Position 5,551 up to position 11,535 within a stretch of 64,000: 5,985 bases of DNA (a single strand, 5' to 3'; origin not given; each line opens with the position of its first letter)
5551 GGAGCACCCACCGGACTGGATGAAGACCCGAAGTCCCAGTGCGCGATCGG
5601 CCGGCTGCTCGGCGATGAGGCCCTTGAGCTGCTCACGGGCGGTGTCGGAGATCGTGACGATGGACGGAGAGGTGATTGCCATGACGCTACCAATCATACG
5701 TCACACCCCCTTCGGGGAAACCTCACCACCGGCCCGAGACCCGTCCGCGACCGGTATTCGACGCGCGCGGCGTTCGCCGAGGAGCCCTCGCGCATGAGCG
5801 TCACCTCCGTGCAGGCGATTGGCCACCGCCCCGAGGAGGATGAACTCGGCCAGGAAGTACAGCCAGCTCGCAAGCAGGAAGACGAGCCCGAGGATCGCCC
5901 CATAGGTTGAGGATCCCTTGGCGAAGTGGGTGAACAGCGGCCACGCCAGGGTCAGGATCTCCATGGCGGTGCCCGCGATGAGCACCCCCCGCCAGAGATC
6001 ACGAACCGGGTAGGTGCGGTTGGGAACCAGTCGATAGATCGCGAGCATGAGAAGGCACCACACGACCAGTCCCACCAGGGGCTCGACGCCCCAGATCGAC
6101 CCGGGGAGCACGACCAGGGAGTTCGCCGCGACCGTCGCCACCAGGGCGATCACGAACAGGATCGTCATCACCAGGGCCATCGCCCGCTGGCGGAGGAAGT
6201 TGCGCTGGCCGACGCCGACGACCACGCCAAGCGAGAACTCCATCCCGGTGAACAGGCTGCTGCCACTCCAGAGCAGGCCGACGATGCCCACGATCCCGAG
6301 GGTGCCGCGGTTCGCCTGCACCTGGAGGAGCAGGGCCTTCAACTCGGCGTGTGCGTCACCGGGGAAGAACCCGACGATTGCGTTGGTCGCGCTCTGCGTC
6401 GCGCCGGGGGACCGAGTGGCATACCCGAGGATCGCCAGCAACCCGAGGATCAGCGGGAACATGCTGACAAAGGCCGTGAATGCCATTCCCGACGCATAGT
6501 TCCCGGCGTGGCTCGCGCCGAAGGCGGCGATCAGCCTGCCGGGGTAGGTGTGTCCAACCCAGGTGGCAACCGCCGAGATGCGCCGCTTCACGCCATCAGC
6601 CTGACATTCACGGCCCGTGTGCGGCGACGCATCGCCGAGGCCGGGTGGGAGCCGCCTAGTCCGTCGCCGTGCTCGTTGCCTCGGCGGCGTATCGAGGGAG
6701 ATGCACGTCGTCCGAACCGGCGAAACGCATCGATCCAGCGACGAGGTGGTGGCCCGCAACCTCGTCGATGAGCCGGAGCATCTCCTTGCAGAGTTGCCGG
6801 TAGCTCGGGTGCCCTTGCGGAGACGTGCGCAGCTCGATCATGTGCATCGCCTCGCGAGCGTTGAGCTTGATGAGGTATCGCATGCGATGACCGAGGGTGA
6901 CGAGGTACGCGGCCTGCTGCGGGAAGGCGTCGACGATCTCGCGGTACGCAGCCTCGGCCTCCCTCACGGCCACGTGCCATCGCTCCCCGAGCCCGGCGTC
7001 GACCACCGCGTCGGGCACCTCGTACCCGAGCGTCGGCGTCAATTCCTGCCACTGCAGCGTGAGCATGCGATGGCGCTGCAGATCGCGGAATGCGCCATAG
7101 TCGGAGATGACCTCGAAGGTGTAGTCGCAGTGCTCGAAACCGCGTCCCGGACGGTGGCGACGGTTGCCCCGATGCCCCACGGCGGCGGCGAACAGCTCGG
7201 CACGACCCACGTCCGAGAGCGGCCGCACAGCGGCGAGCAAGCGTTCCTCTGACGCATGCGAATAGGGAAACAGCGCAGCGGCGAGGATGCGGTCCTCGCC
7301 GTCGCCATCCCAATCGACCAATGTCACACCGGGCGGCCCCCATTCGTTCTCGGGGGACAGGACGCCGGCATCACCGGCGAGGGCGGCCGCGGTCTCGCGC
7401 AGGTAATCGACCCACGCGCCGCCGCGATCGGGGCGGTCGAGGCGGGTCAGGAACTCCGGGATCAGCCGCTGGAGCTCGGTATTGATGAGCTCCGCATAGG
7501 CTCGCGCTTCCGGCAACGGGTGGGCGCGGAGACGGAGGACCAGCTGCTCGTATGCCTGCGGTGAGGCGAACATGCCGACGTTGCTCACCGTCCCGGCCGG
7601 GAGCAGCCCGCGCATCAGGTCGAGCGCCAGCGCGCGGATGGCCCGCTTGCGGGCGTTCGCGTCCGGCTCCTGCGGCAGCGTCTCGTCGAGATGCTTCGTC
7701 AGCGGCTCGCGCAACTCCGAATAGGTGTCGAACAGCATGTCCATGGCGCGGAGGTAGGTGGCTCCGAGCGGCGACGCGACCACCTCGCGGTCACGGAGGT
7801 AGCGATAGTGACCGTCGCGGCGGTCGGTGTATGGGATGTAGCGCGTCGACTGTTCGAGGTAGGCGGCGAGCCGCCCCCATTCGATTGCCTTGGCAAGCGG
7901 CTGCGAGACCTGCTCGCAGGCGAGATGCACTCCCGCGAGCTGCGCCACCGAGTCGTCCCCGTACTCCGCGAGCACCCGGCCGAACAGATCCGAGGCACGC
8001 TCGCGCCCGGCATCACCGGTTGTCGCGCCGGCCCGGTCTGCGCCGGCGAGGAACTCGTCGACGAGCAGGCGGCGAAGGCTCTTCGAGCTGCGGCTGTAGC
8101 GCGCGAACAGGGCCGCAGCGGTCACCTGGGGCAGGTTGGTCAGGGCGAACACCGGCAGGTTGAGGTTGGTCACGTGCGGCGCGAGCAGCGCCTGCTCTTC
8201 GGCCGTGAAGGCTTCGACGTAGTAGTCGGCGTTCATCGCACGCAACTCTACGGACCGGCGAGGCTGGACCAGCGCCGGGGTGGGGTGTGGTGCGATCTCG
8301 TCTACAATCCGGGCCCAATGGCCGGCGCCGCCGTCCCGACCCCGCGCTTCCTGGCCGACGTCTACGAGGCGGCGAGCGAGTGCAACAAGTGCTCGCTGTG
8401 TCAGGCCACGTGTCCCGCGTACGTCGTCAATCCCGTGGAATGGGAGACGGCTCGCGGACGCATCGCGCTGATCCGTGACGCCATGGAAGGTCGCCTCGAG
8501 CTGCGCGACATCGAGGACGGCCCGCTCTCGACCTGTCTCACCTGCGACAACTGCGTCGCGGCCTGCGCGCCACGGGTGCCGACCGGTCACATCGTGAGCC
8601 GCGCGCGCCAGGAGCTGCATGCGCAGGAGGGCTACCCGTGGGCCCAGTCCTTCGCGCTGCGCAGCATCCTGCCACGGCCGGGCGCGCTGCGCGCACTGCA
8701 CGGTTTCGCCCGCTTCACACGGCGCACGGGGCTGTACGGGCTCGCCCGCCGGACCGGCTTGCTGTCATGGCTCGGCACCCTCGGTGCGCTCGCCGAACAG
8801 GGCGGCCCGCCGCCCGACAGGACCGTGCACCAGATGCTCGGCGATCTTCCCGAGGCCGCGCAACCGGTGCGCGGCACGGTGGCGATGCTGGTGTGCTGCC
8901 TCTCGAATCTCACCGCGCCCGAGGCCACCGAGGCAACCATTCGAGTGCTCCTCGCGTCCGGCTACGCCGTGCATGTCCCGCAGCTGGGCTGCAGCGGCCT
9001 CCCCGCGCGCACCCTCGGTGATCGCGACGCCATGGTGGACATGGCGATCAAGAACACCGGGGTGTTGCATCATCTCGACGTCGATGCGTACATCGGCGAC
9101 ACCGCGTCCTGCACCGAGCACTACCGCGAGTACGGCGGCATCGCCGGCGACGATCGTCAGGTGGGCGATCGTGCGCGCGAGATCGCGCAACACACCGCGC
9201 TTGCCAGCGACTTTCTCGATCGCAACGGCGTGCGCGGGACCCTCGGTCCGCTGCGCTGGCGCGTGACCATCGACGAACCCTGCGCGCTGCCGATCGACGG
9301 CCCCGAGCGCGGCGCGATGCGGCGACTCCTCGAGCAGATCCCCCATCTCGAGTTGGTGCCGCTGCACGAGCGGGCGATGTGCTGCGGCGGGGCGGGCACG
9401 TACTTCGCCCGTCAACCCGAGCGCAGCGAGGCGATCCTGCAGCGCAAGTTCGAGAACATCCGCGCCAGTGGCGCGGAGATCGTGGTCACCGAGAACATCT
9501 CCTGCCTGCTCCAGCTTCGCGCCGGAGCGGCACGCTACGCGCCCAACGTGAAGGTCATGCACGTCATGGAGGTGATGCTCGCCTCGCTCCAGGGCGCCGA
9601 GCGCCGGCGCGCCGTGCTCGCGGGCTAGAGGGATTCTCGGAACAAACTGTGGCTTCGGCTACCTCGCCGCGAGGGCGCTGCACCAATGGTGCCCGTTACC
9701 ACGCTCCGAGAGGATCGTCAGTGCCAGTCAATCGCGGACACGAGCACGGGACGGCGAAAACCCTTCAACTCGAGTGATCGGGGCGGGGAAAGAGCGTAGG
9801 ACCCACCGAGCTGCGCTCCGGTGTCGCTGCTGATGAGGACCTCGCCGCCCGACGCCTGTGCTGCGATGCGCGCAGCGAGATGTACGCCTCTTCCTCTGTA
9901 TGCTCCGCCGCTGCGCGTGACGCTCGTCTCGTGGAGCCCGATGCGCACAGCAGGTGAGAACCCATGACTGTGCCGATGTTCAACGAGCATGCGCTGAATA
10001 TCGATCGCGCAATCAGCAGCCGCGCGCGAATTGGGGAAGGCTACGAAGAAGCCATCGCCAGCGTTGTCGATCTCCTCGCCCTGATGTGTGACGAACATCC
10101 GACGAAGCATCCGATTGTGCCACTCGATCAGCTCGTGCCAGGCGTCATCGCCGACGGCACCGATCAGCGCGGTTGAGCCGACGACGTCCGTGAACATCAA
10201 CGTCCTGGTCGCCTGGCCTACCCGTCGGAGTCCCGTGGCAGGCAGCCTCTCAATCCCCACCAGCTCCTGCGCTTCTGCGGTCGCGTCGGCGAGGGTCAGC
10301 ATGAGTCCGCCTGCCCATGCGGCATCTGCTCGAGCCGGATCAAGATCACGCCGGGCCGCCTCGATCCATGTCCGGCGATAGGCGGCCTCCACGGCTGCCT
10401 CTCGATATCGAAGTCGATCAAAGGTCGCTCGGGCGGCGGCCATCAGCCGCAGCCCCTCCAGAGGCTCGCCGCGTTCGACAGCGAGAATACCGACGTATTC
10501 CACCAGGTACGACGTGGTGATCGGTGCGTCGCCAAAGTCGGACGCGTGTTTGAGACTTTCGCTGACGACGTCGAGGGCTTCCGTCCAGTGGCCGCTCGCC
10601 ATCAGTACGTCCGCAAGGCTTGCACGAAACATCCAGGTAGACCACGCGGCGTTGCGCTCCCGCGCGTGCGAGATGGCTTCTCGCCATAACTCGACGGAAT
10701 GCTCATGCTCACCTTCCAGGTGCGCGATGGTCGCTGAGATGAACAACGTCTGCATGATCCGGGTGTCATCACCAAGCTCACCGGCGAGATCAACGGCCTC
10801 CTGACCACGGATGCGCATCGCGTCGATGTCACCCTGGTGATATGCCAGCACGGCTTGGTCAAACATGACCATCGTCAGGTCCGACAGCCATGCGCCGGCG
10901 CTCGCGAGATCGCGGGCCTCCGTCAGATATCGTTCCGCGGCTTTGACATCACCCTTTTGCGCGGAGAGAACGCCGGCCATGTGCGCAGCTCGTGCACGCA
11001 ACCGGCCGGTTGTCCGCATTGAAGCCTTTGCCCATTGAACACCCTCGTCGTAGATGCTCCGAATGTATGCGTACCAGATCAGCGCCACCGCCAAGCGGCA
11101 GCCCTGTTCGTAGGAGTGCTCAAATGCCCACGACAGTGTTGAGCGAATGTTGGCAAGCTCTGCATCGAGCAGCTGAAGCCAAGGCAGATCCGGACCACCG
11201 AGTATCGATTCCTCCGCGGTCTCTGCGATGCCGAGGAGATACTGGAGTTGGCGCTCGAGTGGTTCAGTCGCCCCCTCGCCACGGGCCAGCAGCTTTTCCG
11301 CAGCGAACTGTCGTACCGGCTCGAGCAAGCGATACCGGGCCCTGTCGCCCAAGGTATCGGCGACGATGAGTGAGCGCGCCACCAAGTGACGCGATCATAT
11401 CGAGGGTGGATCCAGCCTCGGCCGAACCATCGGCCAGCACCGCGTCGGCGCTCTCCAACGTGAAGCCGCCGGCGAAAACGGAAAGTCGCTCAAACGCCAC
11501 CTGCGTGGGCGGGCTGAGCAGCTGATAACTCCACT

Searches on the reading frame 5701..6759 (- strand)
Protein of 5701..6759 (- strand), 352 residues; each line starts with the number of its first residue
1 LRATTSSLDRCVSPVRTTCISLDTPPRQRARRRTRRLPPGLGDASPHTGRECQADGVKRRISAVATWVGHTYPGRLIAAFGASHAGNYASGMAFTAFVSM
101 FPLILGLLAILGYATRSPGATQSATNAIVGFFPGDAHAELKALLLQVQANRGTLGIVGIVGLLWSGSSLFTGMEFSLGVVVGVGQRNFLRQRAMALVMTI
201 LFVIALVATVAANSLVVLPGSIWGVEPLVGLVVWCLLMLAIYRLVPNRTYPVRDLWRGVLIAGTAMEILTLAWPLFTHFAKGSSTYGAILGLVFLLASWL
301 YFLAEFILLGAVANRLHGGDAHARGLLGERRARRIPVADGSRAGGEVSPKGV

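Call 60: search_protein_families(library=pfam, proteins=[window:5701-6759:-], max_evalue=0.0001)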
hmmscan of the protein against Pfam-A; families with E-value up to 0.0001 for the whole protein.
window:5701-6759:- (352 aa): 1 family
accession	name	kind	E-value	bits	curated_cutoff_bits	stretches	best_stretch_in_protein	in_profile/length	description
PF03631.20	Virul_fac_BrkB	-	4.3e-34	118.8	33.7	1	85-315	5-253/259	Virulence factor BrkB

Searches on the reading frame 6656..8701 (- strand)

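Call 60: search_protein_families(library=pfam, proteins=[window:6656-8701:-], max_evalue=0.0001)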
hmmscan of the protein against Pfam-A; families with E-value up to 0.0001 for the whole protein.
window:6656-8701:- (681 aa): 1 family
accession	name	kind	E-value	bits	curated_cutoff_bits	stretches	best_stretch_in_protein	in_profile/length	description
PF02511.20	Thy1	-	1.4e-39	136.3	24.8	2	460-649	1-189/191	Thymidylate synthase complementing protein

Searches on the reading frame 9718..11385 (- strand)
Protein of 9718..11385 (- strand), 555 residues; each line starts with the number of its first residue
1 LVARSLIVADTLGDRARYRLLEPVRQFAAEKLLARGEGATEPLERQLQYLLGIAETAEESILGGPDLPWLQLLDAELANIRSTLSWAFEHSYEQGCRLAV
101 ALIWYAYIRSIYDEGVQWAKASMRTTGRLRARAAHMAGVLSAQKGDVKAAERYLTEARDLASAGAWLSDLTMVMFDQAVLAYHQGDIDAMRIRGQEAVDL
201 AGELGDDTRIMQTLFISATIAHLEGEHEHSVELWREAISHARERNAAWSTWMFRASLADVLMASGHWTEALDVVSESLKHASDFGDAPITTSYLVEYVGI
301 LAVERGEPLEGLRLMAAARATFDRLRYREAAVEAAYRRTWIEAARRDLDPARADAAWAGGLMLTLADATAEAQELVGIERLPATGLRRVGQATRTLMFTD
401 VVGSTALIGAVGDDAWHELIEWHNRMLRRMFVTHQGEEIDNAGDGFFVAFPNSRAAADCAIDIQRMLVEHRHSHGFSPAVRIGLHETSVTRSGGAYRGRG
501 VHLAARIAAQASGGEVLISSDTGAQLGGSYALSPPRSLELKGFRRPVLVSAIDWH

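Call 60: search_protein_families(library=pfam, proteins=[window:9718-11385:-], max_evalue=0.0001)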
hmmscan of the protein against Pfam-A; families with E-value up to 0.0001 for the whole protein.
window:9718-11385:- (555 aa): 4 families
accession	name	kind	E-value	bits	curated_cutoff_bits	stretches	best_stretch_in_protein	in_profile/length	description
PF00211.25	Guanylate_cyc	-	1.1e-08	35.3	21.9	1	395-542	10-172/183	Adenylate and Guanylate cyclase catalytic domain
PF17874.7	TPR_MalT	-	8.3e-07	29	45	1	178-289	8-118/336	MalT-like TPR region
PF07719.23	TPR_2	-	4.2e-06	26.9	27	0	257-282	7-32/34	Tetratricopeptide repeat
PF13424.12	TPR_12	-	7.2e-06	26.6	30.1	0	177-242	9-76/77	Tetratricopeptide repeat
